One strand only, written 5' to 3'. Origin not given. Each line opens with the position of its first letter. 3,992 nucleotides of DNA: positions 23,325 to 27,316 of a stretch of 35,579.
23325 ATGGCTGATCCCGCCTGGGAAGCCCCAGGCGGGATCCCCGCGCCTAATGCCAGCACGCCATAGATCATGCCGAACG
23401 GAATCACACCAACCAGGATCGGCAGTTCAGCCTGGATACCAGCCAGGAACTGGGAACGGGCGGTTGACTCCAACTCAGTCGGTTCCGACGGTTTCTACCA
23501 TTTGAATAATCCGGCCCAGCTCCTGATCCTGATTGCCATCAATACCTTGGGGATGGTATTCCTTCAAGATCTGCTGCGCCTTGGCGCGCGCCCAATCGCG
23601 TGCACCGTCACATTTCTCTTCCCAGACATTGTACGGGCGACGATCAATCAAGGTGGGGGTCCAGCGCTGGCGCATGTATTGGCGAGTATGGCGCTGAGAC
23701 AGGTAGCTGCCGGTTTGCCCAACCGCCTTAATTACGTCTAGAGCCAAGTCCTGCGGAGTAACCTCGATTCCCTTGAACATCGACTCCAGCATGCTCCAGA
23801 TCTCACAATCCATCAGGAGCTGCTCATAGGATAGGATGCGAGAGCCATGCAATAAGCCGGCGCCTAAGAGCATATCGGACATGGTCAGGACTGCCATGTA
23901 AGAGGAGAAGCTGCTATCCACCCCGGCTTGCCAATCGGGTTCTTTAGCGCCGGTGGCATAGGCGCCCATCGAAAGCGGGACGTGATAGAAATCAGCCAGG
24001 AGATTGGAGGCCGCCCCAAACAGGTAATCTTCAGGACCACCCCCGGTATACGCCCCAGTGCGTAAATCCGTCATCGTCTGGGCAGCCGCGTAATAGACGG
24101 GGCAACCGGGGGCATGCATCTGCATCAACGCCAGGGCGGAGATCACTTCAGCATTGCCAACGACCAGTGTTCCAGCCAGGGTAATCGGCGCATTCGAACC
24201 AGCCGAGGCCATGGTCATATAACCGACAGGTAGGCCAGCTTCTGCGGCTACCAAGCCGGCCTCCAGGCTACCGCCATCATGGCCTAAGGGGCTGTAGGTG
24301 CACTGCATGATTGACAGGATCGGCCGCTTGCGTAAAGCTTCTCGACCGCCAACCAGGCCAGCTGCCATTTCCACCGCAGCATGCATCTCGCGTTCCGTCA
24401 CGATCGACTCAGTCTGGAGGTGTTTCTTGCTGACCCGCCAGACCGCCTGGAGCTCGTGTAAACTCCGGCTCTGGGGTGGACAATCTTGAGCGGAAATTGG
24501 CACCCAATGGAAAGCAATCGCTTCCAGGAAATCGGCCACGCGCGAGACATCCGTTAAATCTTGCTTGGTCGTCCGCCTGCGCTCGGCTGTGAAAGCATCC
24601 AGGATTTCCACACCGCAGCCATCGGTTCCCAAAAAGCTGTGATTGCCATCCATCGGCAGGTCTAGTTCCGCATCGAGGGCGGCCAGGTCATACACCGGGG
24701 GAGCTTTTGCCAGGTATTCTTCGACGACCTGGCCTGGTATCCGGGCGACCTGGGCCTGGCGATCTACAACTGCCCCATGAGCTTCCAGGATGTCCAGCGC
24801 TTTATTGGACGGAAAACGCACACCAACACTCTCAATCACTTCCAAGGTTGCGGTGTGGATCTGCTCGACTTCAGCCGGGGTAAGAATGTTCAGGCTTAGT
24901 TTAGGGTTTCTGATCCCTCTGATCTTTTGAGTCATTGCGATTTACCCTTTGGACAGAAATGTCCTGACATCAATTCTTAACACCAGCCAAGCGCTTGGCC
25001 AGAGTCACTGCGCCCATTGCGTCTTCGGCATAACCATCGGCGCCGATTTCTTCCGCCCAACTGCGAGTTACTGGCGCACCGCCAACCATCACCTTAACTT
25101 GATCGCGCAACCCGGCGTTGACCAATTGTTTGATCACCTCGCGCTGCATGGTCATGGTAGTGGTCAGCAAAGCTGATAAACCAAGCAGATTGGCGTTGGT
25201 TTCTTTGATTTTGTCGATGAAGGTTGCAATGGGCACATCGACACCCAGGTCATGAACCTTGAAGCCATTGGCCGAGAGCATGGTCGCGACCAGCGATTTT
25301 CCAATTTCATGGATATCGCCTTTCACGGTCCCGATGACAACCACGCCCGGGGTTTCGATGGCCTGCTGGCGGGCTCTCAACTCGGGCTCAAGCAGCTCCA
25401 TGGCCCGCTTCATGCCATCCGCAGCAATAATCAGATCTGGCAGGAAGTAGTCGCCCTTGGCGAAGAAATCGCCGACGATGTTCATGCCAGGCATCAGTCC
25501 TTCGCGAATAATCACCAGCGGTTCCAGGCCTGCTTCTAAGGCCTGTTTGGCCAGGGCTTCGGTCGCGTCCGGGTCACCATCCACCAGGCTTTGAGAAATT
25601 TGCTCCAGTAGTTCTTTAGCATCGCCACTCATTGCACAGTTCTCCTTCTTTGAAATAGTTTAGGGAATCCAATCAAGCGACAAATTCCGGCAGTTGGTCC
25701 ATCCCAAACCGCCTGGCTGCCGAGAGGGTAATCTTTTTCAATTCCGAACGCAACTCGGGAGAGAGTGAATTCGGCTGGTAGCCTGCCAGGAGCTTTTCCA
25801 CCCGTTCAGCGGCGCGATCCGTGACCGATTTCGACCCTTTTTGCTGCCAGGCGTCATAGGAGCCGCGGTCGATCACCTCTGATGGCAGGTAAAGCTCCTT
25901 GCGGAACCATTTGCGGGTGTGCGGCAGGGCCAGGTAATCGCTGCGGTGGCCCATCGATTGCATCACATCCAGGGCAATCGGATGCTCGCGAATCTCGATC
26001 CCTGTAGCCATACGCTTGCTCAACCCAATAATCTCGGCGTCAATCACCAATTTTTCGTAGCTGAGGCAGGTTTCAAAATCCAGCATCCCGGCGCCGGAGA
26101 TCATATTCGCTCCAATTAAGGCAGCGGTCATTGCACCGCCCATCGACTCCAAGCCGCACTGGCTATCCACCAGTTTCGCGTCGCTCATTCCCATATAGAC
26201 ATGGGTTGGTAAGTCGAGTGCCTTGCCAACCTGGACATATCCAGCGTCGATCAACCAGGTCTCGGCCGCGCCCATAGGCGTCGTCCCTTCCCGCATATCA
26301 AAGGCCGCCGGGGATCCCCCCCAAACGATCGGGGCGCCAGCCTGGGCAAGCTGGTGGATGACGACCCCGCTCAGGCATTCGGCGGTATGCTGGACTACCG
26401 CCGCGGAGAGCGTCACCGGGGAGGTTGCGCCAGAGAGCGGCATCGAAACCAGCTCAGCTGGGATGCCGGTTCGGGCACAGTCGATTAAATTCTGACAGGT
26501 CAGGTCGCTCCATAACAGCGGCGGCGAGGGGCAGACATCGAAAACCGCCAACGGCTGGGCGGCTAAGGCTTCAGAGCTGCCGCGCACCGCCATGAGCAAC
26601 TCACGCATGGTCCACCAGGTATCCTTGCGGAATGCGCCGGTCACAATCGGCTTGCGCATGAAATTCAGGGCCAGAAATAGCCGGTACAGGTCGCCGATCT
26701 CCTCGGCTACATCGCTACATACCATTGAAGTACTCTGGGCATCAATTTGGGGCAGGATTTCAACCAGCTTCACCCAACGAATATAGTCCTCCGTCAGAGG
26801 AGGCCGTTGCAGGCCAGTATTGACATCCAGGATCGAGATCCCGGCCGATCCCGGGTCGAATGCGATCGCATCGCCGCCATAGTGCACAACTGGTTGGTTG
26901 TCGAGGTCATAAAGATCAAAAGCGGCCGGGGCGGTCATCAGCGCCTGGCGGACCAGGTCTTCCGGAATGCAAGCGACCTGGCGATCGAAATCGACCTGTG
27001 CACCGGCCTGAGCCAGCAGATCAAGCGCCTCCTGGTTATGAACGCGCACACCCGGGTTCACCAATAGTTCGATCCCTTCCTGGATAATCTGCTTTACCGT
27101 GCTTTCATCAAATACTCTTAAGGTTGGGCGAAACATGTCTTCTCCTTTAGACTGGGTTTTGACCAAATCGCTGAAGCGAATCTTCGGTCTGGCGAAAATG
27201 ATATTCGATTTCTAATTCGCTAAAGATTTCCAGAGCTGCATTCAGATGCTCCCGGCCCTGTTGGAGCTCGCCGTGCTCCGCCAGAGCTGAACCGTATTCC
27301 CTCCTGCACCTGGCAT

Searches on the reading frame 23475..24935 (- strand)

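Call 30: search_protein_families(library=pfam, proteins=[window:23475-24935:-], max_evalue=0.001)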
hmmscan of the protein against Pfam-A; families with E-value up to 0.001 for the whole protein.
window:23475-24935:- (486 aa): 1 family
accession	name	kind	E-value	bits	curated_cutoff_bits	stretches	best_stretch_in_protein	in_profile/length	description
PF06253.16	MTTB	-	2e-85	287.2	25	1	3-477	19-492/500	Trimethylamine methyltransferase (MTTB)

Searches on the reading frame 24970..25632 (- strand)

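Call 30: search_protein_families(library=pfam, proteins=[window:24970-25632:-], max_evalue=0.001)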
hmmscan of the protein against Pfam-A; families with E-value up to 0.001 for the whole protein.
window:24970-25632:- (220 aa): 2 families
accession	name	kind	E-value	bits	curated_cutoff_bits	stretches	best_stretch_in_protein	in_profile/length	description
PF02310.24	B12-binding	-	4.2e-29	101.3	32.1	1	97-209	2-120/121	B12 binding domain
PF02607.22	B12-binding_2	-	1.2e-23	83.6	23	1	8-82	1-74/74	B12 binding domain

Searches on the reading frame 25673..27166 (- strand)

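Call 30: search_protein_families(library=pfam, proteins=[window:25673-27166:-], max_evalue=0.001)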
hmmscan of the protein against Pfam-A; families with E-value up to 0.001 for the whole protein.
window:25673-27166:- (497 aa): 1 family
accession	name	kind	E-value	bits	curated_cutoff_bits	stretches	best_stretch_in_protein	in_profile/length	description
PF06253.16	MTTB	-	3.8e-85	286.2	25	1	14-478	29-490/500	Trimethylamine methyltransferase (MTTB)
